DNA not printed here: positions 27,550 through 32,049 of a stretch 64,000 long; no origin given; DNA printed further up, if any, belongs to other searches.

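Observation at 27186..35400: GC-rich island (about 65-73 percent vs about 45-50 percent flanks) covering the receptor-binding-like genes, with a compositional break inside one gene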

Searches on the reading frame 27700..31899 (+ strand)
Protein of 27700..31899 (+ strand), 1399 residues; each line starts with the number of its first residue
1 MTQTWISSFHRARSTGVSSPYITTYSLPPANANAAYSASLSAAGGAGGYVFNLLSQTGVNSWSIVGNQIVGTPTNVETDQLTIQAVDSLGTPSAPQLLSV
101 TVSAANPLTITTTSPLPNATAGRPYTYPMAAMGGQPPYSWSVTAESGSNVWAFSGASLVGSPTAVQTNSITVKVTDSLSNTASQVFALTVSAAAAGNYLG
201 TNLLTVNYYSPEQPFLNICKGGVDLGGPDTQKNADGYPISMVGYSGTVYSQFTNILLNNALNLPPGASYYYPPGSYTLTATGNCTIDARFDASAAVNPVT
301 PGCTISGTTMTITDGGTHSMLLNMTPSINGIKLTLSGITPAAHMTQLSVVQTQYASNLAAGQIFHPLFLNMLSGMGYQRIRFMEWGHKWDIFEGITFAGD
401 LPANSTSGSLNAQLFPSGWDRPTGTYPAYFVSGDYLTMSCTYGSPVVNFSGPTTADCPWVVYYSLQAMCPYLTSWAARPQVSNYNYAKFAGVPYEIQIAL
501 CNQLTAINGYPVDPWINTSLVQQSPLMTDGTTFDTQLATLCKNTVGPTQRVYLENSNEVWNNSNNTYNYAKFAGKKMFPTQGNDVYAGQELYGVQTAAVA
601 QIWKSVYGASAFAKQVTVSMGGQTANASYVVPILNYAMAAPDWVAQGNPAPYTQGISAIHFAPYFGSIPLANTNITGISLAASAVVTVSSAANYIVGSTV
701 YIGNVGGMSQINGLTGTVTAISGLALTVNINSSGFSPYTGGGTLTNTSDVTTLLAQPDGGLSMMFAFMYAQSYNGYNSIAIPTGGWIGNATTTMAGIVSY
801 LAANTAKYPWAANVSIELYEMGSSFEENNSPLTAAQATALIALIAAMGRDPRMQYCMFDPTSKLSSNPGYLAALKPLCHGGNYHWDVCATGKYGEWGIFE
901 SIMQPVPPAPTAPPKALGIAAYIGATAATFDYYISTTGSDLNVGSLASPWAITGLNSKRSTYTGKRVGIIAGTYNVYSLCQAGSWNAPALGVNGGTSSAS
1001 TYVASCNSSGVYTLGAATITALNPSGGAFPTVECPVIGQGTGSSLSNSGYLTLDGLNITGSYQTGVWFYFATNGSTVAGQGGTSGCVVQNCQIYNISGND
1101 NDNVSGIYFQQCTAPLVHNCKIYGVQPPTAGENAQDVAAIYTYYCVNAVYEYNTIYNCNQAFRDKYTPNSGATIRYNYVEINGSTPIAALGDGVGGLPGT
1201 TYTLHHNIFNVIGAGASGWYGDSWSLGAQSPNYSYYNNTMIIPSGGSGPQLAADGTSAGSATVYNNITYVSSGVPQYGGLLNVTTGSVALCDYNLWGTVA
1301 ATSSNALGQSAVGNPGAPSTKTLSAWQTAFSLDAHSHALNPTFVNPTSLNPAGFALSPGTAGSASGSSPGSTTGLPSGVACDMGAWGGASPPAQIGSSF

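Call 9: search_protein_families(library=pfam, proteins=[window:27700-31899:+], max_evalue=0.01)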
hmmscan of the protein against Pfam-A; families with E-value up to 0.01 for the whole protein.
window:27700-31899:+ (1399 aa): 1 family
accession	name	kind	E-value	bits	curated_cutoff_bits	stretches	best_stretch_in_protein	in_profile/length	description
PF16190.11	E1_FCCH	-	4.8e-05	23.8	29.5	1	685-746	5-68/70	Ubiquitin-activating enzyme E1 FCCH domain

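Call 10: search_protein_families(library=phrogs, proteins=[window:27700-31899:+], max_evalue=0.01)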
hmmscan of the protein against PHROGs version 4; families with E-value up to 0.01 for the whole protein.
window:27700-31899:+ (1399 aa): 0 families
